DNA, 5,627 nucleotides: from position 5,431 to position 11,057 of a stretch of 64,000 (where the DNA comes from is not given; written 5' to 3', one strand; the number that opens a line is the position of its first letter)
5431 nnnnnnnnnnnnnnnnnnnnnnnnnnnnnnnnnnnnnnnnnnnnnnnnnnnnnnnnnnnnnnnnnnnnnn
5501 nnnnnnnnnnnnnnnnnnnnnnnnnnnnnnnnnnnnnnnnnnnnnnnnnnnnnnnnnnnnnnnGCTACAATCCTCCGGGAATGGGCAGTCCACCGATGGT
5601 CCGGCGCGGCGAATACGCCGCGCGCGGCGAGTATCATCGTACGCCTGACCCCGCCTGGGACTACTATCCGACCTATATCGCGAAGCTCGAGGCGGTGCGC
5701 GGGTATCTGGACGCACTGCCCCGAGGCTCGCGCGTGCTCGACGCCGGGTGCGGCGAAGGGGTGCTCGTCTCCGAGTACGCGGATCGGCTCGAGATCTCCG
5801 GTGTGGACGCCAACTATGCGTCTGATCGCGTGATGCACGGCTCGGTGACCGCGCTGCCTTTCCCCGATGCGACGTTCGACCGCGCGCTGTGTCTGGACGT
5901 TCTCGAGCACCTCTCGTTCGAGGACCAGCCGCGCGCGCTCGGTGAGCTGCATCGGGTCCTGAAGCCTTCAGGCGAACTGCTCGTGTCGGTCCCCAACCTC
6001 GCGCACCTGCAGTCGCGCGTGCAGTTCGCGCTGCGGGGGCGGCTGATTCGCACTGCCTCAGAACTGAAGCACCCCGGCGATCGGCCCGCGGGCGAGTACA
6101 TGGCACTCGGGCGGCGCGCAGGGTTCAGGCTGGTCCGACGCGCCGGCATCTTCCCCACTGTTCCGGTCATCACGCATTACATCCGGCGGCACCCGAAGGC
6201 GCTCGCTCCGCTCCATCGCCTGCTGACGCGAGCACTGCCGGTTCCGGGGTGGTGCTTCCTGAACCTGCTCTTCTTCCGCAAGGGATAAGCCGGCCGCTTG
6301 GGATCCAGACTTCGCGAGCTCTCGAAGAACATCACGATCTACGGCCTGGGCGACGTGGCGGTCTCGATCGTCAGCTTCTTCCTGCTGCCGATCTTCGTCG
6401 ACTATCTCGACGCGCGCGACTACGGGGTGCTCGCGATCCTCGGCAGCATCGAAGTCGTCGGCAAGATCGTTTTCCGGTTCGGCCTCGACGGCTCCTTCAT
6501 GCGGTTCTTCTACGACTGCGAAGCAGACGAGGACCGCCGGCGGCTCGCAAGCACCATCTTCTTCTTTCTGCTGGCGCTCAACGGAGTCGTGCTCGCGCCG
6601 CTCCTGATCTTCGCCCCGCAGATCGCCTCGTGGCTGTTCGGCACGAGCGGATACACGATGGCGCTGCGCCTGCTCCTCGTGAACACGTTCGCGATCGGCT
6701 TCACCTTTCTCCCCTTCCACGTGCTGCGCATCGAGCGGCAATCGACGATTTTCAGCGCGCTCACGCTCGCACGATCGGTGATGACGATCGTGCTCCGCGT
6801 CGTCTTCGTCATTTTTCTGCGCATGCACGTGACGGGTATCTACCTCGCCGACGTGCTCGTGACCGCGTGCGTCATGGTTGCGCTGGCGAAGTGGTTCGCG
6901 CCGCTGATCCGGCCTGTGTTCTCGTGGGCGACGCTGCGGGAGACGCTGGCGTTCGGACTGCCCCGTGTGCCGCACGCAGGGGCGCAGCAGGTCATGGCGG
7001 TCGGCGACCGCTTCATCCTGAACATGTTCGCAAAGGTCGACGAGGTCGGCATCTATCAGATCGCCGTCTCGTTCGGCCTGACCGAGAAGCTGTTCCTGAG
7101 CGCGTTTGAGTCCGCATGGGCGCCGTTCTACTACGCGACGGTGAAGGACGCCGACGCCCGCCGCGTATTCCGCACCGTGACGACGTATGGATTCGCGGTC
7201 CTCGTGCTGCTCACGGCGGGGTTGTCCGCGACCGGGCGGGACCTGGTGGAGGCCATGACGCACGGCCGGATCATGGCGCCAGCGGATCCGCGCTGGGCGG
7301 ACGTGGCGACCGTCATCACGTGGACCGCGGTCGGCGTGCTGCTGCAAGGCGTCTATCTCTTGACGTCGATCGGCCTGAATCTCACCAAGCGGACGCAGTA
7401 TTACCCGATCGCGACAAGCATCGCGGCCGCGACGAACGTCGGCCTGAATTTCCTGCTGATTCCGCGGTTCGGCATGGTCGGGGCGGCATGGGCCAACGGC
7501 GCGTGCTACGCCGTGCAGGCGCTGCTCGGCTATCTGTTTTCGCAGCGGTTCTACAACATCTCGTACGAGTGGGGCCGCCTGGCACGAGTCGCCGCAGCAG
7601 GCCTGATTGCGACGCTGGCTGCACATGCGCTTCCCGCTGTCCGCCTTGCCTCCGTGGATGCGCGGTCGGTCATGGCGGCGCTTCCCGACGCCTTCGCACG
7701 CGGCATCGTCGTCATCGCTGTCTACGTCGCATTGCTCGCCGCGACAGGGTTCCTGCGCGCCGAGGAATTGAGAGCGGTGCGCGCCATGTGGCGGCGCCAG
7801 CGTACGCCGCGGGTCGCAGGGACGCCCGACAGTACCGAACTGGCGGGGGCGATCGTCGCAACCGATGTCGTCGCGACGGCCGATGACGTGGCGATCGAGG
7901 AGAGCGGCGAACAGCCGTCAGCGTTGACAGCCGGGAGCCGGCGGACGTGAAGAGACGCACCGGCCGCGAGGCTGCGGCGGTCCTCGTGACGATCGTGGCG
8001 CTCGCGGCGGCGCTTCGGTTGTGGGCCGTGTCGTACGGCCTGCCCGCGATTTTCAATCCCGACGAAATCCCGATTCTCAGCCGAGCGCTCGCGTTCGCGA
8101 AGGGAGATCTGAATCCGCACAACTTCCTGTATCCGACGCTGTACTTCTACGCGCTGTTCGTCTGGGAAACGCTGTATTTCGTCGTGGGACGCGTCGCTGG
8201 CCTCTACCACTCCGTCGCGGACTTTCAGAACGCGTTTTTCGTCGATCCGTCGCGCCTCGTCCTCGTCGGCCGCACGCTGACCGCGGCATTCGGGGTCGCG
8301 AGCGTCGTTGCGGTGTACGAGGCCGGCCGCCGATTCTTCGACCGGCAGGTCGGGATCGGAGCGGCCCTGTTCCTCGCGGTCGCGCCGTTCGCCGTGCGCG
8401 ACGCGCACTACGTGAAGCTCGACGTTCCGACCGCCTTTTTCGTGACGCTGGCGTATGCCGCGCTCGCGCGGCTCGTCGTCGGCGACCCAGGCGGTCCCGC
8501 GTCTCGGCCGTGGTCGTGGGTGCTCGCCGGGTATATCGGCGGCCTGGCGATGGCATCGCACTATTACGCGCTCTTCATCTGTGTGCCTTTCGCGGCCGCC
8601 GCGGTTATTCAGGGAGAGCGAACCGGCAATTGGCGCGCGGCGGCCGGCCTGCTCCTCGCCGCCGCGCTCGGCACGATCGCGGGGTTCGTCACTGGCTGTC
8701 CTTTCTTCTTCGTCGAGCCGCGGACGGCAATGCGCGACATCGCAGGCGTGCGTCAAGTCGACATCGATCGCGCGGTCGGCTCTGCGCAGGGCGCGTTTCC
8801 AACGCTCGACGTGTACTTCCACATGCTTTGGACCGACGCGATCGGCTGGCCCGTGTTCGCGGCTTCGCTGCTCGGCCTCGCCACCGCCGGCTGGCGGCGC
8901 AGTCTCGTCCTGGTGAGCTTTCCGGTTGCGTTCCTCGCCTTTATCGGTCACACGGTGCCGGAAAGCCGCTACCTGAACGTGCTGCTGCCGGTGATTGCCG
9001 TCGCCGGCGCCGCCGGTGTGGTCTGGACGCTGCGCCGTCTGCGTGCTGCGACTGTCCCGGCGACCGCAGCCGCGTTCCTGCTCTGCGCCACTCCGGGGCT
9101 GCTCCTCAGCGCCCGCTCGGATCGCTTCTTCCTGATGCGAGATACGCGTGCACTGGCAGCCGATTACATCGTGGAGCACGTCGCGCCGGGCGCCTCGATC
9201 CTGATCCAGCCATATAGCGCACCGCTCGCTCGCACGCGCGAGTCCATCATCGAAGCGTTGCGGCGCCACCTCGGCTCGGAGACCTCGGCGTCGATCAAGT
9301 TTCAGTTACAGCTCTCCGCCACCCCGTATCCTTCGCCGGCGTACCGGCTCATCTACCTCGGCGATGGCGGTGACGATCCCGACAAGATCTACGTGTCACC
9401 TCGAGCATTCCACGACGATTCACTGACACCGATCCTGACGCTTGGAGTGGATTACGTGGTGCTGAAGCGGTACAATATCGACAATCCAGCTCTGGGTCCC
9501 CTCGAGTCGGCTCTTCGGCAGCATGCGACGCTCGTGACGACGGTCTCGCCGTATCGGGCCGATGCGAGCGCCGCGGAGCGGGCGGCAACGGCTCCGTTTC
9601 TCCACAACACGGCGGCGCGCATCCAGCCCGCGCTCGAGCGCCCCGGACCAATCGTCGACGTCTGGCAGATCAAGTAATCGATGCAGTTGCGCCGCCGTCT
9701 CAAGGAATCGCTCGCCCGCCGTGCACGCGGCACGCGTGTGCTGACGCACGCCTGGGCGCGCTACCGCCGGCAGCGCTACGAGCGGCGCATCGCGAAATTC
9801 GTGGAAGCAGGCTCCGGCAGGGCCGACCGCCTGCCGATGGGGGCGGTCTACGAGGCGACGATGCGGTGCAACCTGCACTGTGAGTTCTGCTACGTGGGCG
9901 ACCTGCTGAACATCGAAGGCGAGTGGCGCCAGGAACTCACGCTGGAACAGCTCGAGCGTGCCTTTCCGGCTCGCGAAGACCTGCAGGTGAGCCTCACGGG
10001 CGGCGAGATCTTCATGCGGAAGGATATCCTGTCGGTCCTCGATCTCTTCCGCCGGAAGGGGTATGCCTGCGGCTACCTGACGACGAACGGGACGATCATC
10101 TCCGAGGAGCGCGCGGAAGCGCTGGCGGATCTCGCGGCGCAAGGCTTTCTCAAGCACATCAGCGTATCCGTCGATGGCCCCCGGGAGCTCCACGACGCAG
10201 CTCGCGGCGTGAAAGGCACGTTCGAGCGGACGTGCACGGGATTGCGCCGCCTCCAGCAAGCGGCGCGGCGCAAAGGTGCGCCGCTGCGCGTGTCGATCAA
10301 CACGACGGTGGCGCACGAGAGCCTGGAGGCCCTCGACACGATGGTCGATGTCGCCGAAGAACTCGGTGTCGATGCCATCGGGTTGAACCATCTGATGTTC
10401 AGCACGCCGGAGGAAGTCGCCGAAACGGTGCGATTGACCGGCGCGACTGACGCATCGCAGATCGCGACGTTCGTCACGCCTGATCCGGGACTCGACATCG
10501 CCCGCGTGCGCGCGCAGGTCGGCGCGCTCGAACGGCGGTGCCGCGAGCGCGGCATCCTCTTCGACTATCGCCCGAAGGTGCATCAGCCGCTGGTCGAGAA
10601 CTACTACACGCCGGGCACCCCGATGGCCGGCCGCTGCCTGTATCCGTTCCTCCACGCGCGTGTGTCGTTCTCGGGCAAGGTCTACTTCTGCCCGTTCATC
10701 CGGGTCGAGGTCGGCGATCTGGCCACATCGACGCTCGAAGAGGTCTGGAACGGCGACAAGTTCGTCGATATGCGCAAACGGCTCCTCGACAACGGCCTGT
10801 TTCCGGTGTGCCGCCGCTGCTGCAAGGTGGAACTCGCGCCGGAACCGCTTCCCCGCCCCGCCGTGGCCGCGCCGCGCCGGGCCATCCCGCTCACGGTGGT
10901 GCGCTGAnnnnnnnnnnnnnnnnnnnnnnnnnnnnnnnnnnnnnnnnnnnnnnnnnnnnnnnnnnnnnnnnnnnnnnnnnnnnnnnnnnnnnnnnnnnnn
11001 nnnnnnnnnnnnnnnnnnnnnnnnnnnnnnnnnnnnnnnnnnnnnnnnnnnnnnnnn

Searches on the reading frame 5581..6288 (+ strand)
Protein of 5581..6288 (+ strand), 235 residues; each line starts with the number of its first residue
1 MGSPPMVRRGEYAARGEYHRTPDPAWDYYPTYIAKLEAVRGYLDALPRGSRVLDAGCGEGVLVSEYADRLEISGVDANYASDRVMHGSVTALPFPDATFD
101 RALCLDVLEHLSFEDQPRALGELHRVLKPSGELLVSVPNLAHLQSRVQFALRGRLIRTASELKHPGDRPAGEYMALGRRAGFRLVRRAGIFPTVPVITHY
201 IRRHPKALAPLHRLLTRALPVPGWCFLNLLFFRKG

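Call 13: search_protein_families(library=pfam, proteins=[window:5581-6288:+], max_evalue=0.01)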
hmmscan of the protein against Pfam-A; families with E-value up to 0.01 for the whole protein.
window:5581-6288:+ (235 aa): 9 families
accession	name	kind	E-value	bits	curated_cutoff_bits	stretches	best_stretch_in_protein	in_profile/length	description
PF08241.18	Methyltransf_11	-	7.2e-16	59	21.2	1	53-134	1-94/95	Methyltransferase domain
PF13489.12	Methyltransf_23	-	9.9e-16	58.3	27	1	43-185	17-162/164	Methyltransferase domain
PF13649.12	Methyltransf_25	-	1.7e-14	54.7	27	1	52-131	1-97/97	Methyltransferase domain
PF13847.12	Methyltransf_31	-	1.1e-10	41.8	27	1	49-143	4-118/145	Methyltransferase domain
PF07021.18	MetW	-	5.2e-08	33.2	21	1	44-158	9-130/193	Methionine biosynthesis protein MetW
PF08242.18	Methyltransf_12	-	1.4e-07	32.6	30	1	53-133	1-98/98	Methyltransferase domain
PF05148.21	Methyltransf_8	-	8e-06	26.3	27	1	50-136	74-157/219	Hypothetical methyltransferase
PF01209.24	Ubie_methyltran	-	0.00043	20.1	20.1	1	83-135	101-151/233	ubiE/COQ5 methyltransferase family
PF02353.26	CMAS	-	0.00089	19.1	27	0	45-146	59-175/273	Mycolic acid cyclopropane synthetase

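Call 49: search_protein_families(library=ncbifam, proteins=[window:5581-6288:+], max_evalue=0.00001)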
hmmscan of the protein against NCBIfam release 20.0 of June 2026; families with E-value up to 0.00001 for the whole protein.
window:5581-6288:+ (235 aa): 6 families
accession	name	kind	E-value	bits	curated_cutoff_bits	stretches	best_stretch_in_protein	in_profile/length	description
NF045667.1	MTase_DVU1556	equivalog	7.8e-12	45.1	155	1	45-136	19-120/213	DVU_1556 family methyltransferase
TIGR02081.1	metW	equivalog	1e-09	38.3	189.5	1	43-156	8-128/194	methionine biosynthesis protein MetW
NF043040.1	corrin_prot_MT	hypoth_equivalog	1.4e-07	31.1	180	0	94-136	106-148/216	corrinoid protein-associated methyltransferase CpaM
TIGR02021.1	BchM-ChlM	equivalog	1.6e-07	31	158.9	1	46-126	52-146/218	magnesium protoporphyrin IX methyltransferase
NF047649.1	MTase_UXPK_star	exception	2.5e-07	30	460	1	84-136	132-182/283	methyltransferase/UXPK-star double selenoprotein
NF041537.1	ArsM_AhpD_UU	exception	1.2e-06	27.5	510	0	78-183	125-223/345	arsenite methyltransferase/AhpD domain selenoprotein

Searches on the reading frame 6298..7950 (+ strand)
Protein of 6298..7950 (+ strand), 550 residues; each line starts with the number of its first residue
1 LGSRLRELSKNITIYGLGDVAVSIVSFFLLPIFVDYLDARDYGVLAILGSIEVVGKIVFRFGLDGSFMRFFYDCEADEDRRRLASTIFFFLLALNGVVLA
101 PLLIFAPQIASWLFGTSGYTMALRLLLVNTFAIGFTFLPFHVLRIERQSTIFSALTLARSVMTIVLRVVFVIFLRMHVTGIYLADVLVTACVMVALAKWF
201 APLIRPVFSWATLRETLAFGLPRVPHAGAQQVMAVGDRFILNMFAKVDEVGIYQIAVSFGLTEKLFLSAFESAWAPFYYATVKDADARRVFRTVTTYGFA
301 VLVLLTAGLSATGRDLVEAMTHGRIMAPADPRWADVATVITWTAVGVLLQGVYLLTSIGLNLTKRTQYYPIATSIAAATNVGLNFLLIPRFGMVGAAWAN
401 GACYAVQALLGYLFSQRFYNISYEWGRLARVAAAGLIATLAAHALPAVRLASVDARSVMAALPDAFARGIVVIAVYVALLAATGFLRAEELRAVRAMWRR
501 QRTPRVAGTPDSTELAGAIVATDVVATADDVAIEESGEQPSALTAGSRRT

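Call 13: search_protein_families(library=pfam, proteins=[window:6298-7950:+], max_evalue=0.01)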
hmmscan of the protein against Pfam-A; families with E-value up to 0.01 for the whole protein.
window:6298-7950:+ (550 aa): 1 family
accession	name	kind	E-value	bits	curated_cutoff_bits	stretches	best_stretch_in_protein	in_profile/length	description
PF01943.22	Polysacc_synt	-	2.3e-07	31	28.2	1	9-276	2-268/274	Polysaccharide biosynthesis protein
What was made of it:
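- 6298..7950 (+): Wzx/MOP-type polysaccharide flippase. Polysacc_synt (call 13).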

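Call 49: search_protein_families(library=ncbifam, proteins=[window:6298-7950:+], max_evalue=0.00001)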
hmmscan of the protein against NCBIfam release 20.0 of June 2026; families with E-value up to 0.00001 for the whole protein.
window:6298-7950:+ (550 aa): 2 families
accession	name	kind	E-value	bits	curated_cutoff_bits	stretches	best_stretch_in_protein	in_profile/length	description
NF050818.1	PolSacchBiosHfsF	equivalog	2.2e-18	66.5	700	1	19-448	13-436/468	polysaccharide biosynthesis protein HfsF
TIGR00797.1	matE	subfamily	1.8e-07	30.4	147.4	1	283-454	64-231/396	MATE family efflux transporter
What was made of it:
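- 6298..7950 (+): HfsF-like, E=2e-18 (call 49).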

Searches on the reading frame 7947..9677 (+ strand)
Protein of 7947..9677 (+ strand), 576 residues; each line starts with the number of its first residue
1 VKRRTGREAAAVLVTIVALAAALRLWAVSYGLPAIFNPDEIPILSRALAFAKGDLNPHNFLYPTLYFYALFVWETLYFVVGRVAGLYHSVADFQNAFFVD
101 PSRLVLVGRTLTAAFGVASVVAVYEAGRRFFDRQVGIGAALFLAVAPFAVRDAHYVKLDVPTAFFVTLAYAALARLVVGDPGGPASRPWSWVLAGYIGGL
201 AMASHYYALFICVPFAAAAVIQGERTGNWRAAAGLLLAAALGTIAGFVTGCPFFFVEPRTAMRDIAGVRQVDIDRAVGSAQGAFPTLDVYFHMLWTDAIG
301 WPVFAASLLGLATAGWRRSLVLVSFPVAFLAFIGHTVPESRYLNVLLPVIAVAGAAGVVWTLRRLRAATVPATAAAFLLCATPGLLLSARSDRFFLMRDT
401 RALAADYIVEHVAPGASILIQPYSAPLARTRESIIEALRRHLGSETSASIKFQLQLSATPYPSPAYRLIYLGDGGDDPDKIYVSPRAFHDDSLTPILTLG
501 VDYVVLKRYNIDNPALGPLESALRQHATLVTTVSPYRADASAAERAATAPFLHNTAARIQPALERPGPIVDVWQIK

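Call 3: search_protein_families(library=pfam, proteins=[window:7947-9677:+], max_evalue=0.01)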
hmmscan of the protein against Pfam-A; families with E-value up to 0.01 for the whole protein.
window:7947-9677:+ (576 aa): 2 families
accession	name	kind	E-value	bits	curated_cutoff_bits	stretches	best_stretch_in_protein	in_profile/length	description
PF13231.12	PMT_2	-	8.2e-11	42.8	26.1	1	108-242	24-150/160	Dolichyl-phosphate-mannose-protein mannosyltransferase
PF02366.24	PMT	-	3.7e-05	23.8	22.7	1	91-220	66-197/245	Dolichyl-phosphate-mannose-protein mannosyltransferase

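Call 4: search_protein_families(library=ncbifam, proteins=[window:7947-9677:+], max_evalue=0.01)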
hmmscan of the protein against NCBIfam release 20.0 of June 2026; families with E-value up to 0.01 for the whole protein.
window:7947-9677:+ (576 aa): 1 family
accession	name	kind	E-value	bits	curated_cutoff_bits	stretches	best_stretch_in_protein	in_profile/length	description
TIGR04154.1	archaeo_STT3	subfamily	0.00067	18.1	450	1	106-149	96-139/831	oligosaccharyl transferase, archaeosortase A system-associated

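Call 42: search_protein_families(library=pfam, proteins=[window:7947-9677:+], max_evalue=10)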
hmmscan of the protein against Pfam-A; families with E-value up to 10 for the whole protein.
window:7947-9677:+ (576 aa): 2 families
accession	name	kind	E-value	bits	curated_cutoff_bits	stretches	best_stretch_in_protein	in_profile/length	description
PF13231.12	PMT_2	-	8.2e-11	42.8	26.1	1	108-242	24-150/160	Dolichyl-phosphate-mannose-protein mannosyltransferase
PF02366.24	PMT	-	3.7e-05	23.8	22.7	1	91-220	66-197/245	Dolichyl-phosphate-mannose-protein mannosyltransferase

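Call 61: search_solved_structures(query=window:7947-9677:+, max_evalue=1)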
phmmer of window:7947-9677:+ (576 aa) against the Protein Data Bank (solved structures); distinct sequences matched with E-value up to 1: 0.

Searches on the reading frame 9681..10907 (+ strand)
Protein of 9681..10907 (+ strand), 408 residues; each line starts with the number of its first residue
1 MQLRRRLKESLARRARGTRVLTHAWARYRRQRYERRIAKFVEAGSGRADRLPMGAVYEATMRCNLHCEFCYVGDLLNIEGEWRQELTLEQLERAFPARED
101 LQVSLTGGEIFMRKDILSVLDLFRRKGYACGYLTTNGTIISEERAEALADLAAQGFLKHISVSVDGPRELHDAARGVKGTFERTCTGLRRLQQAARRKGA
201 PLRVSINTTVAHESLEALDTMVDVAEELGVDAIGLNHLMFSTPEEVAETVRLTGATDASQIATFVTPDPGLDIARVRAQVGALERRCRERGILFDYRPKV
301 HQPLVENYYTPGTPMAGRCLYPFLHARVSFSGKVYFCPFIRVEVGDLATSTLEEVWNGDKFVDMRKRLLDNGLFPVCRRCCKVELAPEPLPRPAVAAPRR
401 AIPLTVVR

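Call 3: search_protein_families(library=pfam, proteins=[window:9681-10907:+], max_evalue=0.01)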
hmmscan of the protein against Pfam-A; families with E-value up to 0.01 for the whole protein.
window:9681-10907:+ (408 aa): 3 families
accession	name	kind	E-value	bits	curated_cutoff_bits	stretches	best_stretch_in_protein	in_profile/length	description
PF04055.27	Radical_SAM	-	8.4e-18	65.5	29.5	1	59-221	3-162/166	Radical SAM superfamily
PF13186.11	SPASM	-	1.4e-10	41.7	21.5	1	319-380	1-66/67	Iron-sulfur cluster-binding domain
PF13353.11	Fer4_12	-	3.3e-07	31.1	22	1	62-171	14-120/137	4Fe-4S single cluster domain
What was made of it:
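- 9681..10907 (+): Radical SAM/SPASM enzyme. Call 3.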

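Call 4: search_protein_families(library=ncbifam, proteins=[window:9681-10907:+], max_evalue=0.01)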
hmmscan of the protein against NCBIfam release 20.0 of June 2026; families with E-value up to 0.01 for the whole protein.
window:9681-10907:+ (408 aa): 73 families (the best 25 are shown)
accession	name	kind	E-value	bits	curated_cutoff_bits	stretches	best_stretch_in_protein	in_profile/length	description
TIGR04545.1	rSAM_ahbD_hemeb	equivalog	1.1e-26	94.1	500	1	57-235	4-172/339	heme b synthase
TIGR04051.1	rSAM_NirJ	equivalog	2.1e-23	82.9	515.45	1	57-242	6-180/354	heme d1 biosynthesis radical SAM protein NirJ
TIGR04347.1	pseudo_SAM_Halo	equivalog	2.1e-22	79.9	525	1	55-250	40-224/390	TIGR04347 family pseudo-SAM/SPASM protein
NF050035.1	rSAM_WgK_link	exception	4.7e-22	78.5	650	1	59-232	15-178/367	radical SAM/SPASM peptide maturase WgkB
TIGR04053.2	TIGR04053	equivalog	8.5e-22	77.9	395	1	50-237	5-185/366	TIGR04053 family radical SAM/SPASM domain-containing protein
NF033640.1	N_Twi_rSAM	subfamily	1.2e-21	77.3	170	2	319-385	5-74/398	twitch domain-containing radical SAM protein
TIGR04054.1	rSAM_NirJ1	equivalog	3e-21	75.5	650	1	54-242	37-214/387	putative heme d1 biosynthesis radical SAM protein NirJ1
TIGR04317.1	W_rSAM_matur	equivalog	1.5e-20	73.7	380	1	58-261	9-206/349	tungsten cofactor oxidoreductase radical SAM maturase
NF045574.1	sacti_mat_StsB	exception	1.9e-20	73.1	625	1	56-235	99-266/466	StsB family radical SAM/SPASM domain sactipeptide maturase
TIGR04546.1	rSAM_ahbC_deAc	equivalog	8.4e-20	70.9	650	1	49-242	36-217/390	12,18-didecarboxysiroheme deacetylase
TIGR04250.1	SCM_rSAM_ScmE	equivalog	1.3e-19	70.3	400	1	58-382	8-319/358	SynChlorMet cassette radical SAM/SPASM protein ScmE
TIGR04251.1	SCM_rSAM_ScmF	equivalog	2.8e-19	69.7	400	1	59-240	10-184/353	SynChlorMet cassette radical SAM/SPASM protein ScmF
TIGR04055.1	rSAM_NirJ2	equivalog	3e-19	69.7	500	1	57-246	4-179/326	putative heme d1 biosynthesis radical SAM protein NirJ2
TIGR03470.1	HpnH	equivalog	7.9e-18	64.5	225.05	1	48-234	23-196/318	adenosyl-hopene transferase HpnH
TIGR04133.1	rSAM_w_lipo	hypoth_equivalog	9.4e-18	64.3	425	1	56-233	27-197/350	TIGR04133 family radical SAM/SPASM protein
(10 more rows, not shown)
